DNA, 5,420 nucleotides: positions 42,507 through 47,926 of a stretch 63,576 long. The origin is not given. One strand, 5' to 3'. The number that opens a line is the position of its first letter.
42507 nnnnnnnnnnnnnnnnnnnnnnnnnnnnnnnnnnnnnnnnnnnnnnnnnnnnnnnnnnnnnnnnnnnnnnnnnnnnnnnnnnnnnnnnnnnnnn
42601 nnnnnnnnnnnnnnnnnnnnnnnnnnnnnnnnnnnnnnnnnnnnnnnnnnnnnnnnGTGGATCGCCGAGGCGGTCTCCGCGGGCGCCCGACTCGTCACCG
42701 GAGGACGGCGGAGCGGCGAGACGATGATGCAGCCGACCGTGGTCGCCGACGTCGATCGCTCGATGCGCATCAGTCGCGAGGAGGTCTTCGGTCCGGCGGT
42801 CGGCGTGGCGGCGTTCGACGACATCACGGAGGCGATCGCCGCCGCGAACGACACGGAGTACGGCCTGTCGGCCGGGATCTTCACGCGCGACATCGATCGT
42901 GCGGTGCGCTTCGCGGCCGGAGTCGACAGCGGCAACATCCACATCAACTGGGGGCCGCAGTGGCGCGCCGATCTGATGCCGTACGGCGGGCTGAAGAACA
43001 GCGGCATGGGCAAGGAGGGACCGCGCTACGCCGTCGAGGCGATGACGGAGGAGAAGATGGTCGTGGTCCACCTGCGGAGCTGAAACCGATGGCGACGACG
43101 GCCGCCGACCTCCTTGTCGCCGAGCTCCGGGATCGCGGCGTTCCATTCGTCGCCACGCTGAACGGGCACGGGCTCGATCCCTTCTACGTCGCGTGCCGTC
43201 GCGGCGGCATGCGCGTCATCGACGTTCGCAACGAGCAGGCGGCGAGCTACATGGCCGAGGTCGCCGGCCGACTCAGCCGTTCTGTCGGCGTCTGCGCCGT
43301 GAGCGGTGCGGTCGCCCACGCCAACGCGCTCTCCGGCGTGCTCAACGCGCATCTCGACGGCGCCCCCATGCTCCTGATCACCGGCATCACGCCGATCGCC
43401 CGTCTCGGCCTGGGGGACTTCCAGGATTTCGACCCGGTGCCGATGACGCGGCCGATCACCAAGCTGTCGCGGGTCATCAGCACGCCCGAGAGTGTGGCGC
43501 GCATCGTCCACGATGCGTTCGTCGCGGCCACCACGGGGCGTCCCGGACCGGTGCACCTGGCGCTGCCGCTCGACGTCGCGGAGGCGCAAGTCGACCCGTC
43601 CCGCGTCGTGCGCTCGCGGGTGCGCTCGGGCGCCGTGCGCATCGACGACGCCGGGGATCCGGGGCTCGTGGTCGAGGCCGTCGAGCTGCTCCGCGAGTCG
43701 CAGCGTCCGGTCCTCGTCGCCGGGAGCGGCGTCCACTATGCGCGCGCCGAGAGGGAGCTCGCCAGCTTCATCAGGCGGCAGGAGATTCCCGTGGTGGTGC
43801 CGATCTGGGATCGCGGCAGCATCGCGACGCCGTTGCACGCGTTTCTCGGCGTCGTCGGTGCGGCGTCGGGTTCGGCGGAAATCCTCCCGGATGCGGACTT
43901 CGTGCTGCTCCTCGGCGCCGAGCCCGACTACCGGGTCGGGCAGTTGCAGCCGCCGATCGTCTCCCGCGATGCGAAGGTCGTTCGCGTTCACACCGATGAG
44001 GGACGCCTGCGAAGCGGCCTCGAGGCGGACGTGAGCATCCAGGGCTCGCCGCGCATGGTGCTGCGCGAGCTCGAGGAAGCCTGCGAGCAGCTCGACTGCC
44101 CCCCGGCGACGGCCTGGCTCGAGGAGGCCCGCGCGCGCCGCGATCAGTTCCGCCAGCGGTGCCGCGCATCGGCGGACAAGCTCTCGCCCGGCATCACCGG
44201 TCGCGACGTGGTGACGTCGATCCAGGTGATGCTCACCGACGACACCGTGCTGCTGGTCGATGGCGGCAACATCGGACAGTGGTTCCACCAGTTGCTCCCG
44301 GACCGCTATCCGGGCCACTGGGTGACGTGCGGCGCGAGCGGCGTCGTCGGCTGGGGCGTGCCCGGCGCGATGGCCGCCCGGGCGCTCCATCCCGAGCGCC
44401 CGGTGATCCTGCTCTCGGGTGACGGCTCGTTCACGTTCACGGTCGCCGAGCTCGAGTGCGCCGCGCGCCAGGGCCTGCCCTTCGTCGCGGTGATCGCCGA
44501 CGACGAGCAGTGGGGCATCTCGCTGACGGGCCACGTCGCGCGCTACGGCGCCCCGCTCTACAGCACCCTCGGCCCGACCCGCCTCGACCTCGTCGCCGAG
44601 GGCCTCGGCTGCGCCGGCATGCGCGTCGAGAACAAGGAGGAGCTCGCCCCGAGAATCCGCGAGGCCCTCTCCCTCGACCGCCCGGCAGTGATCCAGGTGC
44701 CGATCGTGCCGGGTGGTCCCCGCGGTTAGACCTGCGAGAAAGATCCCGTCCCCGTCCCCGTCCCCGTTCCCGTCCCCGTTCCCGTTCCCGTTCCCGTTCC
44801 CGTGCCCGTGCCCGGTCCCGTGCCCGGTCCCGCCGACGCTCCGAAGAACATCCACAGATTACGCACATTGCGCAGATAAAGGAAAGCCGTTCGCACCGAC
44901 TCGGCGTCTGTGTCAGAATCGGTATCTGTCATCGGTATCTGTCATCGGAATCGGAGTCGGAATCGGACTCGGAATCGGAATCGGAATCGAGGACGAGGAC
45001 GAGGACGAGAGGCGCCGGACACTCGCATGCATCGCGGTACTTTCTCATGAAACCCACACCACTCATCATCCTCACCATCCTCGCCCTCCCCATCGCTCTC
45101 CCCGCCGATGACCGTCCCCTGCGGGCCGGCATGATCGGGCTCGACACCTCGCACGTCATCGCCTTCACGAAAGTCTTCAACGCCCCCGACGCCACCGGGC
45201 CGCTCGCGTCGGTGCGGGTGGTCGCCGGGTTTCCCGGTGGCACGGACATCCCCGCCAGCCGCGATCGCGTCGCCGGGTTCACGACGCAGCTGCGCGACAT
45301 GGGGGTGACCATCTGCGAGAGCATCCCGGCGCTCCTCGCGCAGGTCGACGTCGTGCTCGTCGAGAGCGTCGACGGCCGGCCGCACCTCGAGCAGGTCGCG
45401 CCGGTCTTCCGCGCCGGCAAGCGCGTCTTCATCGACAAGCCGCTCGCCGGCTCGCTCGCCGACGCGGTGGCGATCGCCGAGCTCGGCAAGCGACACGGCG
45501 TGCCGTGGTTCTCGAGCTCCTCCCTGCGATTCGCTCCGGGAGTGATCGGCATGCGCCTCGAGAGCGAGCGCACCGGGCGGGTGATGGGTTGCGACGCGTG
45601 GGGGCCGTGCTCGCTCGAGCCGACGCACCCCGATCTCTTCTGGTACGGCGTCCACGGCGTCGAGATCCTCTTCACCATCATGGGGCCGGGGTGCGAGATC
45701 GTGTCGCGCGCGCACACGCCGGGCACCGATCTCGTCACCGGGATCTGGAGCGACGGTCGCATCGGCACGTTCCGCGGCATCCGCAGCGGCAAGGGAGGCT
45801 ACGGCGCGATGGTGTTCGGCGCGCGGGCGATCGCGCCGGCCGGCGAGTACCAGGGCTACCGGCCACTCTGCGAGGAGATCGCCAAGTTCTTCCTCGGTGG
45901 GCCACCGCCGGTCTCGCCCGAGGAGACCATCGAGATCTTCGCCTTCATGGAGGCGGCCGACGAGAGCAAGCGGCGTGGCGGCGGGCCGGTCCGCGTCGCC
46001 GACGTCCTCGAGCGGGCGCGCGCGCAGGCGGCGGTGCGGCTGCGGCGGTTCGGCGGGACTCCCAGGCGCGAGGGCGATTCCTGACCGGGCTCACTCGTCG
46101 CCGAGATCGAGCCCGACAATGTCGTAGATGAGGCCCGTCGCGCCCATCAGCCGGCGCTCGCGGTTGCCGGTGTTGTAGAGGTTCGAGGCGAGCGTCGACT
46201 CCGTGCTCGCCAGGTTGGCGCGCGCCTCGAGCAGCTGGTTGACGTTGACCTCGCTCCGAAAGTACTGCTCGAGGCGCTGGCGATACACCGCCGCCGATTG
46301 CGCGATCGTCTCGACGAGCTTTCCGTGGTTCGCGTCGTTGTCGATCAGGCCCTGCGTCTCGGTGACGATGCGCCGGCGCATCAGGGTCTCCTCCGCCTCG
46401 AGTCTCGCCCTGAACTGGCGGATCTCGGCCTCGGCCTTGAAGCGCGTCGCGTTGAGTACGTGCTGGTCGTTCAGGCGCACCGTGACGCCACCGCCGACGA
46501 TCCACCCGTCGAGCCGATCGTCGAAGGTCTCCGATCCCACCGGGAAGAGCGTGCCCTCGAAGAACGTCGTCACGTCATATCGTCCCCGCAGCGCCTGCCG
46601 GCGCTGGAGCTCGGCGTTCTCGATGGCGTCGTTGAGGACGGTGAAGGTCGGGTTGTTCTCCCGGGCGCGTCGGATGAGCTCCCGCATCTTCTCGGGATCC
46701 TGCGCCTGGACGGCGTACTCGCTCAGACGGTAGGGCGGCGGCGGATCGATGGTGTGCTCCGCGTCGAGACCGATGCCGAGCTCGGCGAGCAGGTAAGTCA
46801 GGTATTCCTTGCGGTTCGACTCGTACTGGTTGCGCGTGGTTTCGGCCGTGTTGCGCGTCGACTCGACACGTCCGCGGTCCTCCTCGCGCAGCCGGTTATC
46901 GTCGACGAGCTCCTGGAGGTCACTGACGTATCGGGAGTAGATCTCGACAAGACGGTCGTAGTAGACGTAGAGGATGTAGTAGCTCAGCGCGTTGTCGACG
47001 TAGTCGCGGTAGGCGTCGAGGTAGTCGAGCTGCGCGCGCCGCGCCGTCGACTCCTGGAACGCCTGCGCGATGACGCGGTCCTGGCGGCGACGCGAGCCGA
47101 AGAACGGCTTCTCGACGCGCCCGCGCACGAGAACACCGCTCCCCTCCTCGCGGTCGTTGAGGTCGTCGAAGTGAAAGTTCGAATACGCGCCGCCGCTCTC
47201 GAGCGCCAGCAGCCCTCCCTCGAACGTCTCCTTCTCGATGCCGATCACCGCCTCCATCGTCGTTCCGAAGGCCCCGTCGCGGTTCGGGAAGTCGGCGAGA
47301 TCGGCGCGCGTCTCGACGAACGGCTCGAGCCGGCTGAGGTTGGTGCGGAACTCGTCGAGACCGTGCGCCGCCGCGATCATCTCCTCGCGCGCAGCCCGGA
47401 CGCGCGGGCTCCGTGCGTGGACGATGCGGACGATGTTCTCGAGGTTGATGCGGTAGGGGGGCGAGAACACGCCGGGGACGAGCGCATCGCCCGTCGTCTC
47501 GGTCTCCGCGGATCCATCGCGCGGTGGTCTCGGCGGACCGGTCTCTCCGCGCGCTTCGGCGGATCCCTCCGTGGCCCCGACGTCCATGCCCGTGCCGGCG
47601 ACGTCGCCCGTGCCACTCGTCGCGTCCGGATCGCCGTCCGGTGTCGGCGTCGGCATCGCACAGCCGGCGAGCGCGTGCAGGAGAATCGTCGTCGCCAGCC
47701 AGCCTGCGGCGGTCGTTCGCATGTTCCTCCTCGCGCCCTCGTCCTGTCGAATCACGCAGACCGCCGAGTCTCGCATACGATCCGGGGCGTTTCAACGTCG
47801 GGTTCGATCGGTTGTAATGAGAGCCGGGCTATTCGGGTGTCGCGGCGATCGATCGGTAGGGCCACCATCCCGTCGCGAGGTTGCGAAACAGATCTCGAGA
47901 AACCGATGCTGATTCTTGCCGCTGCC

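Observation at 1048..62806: Modular mosaic repeat family built from 6-, 7-, 8- and 9-nt tandem units fills 13 intergenic regions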

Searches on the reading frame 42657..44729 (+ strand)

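Call 12: search_protein_families(library=pfam, proteins=[window:42657-44729:+])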
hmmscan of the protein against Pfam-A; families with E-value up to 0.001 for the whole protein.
window:42657-44729:+ (690 aa): 3 families
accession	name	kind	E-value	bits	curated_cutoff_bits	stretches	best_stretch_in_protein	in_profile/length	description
PF02775.26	TPP_enzyme_C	-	8.7e-31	107.2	21.9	1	535-681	1-151/151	Thiamine pyrophosphate enzyme, C-terminal TPP binding domain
PF02776.23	TPP_enzyme_N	-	6.4e-25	87.7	26.8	1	148-260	2-116/119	Thiamine pyrophosphate enzyme, N-terminal TPP binding domain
PF00205.28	TPP_enzyme_M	-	1.6e-23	83.3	30.4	1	340-472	3-137/137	Thiamine pyrophosphate enzyme, central domain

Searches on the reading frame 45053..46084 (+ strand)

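Call 37: search_protein_families(library=pfam, proteins=[window:45053-46084:+], max_evalue=0.01)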
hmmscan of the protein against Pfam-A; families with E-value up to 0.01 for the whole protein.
window:45053-46084:+ (343 aa): 1 family
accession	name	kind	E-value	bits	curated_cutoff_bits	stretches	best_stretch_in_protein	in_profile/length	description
PF01408.29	GFO_IDH_MocA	-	2.2e-07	32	24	1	82-150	45-114/120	Oxidoreductase family, NAD-binding Rossmann fold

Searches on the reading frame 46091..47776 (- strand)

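Call 12: search_protein_families(library=pfam, proteins=[window:46091-47776:-])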
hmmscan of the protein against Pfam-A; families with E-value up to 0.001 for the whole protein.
window:46091-47776:- (561 aa): 1 family
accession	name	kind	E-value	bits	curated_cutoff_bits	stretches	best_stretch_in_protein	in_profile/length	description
PF02321.23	OEP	-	1.7e-07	31.7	22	1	366-548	3-187/187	Outer membrane efflux protein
